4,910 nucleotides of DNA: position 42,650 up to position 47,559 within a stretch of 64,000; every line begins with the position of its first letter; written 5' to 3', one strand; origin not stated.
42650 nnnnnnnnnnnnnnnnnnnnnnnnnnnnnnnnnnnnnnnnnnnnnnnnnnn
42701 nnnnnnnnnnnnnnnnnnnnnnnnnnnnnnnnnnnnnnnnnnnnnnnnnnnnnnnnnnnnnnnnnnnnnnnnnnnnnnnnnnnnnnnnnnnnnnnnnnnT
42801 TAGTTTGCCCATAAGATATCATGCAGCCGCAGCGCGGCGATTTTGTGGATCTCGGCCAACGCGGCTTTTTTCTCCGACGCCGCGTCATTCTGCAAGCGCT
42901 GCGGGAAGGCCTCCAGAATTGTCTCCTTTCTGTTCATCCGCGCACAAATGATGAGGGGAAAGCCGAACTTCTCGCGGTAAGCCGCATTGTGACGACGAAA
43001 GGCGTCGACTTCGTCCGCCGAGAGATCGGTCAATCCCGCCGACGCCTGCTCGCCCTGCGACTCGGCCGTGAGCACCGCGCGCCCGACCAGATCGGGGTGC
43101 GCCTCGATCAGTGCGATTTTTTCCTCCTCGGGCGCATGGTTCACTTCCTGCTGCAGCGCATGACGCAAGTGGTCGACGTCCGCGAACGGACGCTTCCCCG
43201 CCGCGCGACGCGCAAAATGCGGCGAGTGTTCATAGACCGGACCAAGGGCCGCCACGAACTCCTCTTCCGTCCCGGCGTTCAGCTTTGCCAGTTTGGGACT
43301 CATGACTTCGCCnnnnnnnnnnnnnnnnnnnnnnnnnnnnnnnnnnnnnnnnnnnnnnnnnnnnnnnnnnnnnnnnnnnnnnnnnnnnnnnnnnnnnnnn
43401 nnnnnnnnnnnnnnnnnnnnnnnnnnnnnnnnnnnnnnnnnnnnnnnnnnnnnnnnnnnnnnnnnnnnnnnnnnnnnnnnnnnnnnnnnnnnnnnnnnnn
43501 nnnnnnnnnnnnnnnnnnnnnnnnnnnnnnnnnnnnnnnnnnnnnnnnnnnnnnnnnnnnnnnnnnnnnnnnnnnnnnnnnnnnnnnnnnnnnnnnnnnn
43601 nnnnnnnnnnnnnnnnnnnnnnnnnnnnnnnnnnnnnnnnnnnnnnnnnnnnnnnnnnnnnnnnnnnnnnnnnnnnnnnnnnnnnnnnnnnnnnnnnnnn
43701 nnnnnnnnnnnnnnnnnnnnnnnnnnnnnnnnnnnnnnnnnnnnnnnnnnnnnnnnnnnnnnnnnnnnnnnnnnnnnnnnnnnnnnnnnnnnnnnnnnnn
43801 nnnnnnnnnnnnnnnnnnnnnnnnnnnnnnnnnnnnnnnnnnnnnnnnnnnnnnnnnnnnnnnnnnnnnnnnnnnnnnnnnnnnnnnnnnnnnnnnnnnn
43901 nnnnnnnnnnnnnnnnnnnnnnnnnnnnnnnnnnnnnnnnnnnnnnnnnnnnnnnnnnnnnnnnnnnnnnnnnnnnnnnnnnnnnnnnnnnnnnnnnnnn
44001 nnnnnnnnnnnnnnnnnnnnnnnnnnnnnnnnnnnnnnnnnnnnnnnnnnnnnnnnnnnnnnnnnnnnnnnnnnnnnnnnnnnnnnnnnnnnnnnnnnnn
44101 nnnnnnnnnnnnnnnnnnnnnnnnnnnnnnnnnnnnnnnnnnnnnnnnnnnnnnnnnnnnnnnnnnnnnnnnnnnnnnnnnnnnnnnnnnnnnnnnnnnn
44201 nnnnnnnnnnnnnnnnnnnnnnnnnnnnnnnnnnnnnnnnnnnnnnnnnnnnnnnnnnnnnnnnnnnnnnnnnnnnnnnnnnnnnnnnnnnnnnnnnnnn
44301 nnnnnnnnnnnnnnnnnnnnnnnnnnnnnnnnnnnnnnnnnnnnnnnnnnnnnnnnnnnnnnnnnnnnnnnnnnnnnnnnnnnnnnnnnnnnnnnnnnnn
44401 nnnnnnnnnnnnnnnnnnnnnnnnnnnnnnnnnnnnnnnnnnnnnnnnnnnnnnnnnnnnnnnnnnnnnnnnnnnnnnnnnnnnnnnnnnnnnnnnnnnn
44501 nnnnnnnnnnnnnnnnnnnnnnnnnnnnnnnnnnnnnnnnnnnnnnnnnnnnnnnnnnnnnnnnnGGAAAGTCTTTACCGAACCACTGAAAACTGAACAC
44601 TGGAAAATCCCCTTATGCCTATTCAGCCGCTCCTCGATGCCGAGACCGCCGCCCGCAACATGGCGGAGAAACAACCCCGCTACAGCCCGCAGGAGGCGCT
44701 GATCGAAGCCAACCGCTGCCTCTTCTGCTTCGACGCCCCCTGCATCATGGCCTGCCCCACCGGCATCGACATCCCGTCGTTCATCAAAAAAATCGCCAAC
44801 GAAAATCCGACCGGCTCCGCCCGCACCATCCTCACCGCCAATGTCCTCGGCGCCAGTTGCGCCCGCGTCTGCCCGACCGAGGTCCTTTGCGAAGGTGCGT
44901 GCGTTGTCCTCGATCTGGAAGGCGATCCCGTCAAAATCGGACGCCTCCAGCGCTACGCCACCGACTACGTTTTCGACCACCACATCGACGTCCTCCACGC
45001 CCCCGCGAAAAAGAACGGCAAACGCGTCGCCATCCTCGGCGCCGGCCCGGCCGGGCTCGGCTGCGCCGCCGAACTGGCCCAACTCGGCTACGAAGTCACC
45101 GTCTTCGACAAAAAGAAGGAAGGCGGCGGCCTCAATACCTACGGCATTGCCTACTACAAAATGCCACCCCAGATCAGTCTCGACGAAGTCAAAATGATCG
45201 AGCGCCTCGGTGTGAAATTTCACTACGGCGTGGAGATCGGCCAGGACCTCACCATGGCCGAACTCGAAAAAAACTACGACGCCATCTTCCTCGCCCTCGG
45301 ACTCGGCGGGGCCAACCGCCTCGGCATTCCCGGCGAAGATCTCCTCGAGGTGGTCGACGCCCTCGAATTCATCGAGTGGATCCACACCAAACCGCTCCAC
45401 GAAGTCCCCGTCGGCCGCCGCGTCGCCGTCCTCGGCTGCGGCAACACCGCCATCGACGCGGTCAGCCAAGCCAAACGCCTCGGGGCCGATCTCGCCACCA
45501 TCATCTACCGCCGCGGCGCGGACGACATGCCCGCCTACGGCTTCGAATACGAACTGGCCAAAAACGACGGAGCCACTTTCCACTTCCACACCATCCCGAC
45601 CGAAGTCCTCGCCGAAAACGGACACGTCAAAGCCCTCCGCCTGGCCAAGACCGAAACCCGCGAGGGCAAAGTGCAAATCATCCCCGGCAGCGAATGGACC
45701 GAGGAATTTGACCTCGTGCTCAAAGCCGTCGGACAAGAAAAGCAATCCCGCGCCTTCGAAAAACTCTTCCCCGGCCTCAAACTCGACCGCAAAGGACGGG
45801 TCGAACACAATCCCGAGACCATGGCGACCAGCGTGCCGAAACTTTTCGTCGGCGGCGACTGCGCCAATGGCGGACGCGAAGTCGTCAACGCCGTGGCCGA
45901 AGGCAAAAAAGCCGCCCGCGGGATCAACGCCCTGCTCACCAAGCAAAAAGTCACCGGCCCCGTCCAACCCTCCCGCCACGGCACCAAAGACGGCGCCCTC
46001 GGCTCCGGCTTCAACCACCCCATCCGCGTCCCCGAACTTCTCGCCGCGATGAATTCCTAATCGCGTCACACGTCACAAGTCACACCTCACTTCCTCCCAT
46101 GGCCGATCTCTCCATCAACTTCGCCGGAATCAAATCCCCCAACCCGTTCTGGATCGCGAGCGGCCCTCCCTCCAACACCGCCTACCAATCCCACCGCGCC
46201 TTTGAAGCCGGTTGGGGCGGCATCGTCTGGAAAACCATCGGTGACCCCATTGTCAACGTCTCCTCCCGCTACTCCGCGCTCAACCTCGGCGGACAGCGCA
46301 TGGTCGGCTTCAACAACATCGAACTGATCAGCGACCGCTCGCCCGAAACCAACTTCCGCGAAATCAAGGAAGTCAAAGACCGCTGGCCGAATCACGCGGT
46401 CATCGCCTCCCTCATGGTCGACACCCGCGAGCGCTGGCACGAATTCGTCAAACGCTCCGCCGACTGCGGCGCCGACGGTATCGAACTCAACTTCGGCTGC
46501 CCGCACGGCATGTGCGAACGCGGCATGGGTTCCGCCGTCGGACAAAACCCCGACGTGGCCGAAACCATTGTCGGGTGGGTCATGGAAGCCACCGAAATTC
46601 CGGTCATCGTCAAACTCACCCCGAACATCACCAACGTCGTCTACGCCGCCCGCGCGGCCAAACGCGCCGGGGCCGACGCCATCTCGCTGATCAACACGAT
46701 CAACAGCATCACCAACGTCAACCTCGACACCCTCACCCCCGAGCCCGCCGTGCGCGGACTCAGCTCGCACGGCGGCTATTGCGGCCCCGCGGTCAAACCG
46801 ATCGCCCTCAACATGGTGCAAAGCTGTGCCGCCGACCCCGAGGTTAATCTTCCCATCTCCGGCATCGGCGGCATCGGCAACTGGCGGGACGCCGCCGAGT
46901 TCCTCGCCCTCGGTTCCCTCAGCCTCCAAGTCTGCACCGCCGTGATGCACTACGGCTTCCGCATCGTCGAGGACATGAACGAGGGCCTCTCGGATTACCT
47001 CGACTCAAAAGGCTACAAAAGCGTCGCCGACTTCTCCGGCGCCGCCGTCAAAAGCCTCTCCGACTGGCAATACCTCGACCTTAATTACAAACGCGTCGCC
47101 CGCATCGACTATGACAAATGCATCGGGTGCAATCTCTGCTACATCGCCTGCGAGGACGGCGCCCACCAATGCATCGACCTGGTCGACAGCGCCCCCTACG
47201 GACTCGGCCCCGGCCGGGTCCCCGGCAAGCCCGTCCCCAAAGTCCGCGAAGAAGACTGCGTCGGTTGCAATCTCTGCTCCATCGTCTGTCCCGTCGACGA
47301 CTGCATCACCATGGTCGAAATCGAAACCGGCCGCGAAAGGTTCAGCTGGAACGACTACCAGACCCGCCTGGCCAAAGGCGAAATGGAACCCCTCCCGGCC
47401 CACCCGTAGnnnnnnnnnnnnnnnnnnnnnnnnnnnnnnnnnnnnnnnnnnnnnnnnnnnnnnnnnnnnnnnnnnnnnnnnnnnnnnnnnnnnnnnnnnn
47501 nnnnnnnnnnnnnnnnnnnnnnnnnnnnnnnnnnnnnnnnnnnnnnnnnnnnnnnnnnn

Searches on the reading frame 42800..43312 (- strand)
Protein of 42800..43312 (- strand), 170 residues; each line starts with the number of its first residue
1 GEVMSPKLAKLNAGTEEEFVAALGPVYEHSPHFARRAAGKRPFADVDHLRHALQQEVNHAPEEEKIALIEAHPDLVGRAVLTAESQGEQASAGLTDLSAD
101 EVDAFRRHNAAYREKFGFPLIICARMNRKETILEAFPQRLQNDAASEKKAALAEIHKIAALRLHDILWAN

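Call 68: search_protein_families(library=pfam, proteins=[window:42800-43312:-], max_evalue=0.00001)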
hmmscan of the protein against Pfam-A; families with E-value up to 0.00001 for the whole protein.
window:42800-43312:- (170 aa): 1 family
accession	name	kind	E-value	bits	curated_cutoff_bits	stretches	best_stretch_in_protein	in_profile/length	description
PF09349.15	OHCU_decarbox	-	5.9e-45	154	24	1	12-163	1-154/155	OHCU decarboxylase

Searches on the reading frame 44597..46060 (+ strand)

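Call 65: search_protein_families(library=pfam, proteins=[window:44597-46060:+], max_evalue=0.00001)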
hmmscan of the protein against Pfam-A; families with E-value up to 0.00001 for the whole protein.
window:44597-46060:+ (487 aa): 6 families
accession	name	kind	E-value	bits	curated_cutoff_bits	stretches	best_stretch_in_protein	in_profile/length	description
PF14691.11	Fer4_20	-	2.3e-35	121.3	25.8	1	20-128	3-111/113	Dihydroprymidine dehydrogenase domain II, 4Fe-4S cluster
PF07992.20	Pyr_redox_2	-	1.7e-31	110.2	26.1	1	143-436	2-291/291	Pyridine nucleotide-disulphide oxidoreductase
PF13738.12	Pyr_redox_3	-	1.3e-14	54.6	30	1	238-420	137-305/305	Pyridine nucleotide-disulphide oxidoreductase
PF00070.33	Pyr_redox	-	3.7e-10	40.6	22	0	143-174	1-32/82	Pyridine nucleotide-disulphide oxidoreductase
PF13450.12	NAD_binding_8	-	2e-07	31.6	21.9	1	146-178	1-33/68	NAD(P)-binding Rossmann-like domain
PF01266.30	DAO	-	3e-07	30.8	27.9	1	143-177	1-35/353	FAD dependent oxidoreductase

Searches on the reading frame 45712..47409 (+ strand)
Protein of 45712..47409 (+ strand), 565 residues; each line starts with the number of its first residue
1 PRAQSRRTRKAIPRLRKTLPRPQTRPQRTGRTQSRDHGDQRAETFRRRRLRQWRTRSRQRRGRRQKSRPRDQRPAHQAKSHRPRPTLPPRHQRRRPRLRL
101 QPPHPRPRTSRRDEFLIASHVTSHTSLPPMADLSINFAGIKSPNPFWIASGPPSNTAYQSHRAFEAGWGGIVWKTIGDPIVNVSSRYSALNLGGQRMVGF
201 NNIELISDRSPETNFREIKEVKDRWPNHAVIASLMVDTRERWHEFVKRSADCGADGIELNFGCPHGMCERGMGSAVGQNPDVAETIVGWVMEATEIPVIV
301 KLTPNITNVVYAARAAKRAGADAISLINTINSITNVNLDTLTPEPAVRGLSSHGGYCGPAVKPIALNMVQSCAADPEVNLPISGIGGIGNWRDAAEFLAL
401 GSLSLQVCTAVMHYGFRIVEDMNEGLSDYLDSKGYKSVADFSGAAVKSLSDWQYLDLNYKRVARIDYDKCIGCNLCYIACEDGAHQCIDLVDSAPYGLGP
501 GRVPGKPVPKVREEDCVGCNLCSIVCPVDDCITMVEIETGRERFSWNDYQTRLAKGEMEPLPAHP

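Call 65: search_protein_families(library=pfam, proteins=[window:45712-47409:+], max_evalue=0.00001)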
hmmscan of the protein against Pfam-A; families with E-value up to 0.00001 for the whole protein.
window:45712-47409:+ (565 aa): 8 families
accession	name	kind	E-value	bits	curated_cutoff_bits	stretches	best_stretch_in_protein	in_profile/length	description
PF01180.27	DHO_dh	-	2.5e-33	116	27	1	133-430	2-291/291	Dihydroorotate dehydrogenase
PF14697.11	Fer4_21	-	2.7e-18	66.3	35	1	463-534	1-59/59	4Fe-4S dicluster domain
PF01207.24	Dus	-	2.4e-12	47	20.4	1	229-324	55-155/311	Dihydrouridine synthase (Dus)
PF00037.32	Fer4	-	8.1e-10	38.5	21.1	0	464-484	2-22/24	4Fe-4S binding domain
PF12838.12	Fer4_7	-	1.6e-08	35.3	27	1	469-529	1-51/52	4Fe-4S dicluster domain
PF12837.12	Fer4_6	-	1.2e-07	31.7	25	0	462-484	1-23/24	4Fe-4S binding domain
PF13237.11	Fer4_10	-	1.8e-06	28.2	25.5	0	512-533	5-22/53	4Fe-4S dicluster domain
PF12797.12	Fer4_2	-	3.8e-06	27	24.5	0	464-480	4-20/22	4Fe-4S binding domain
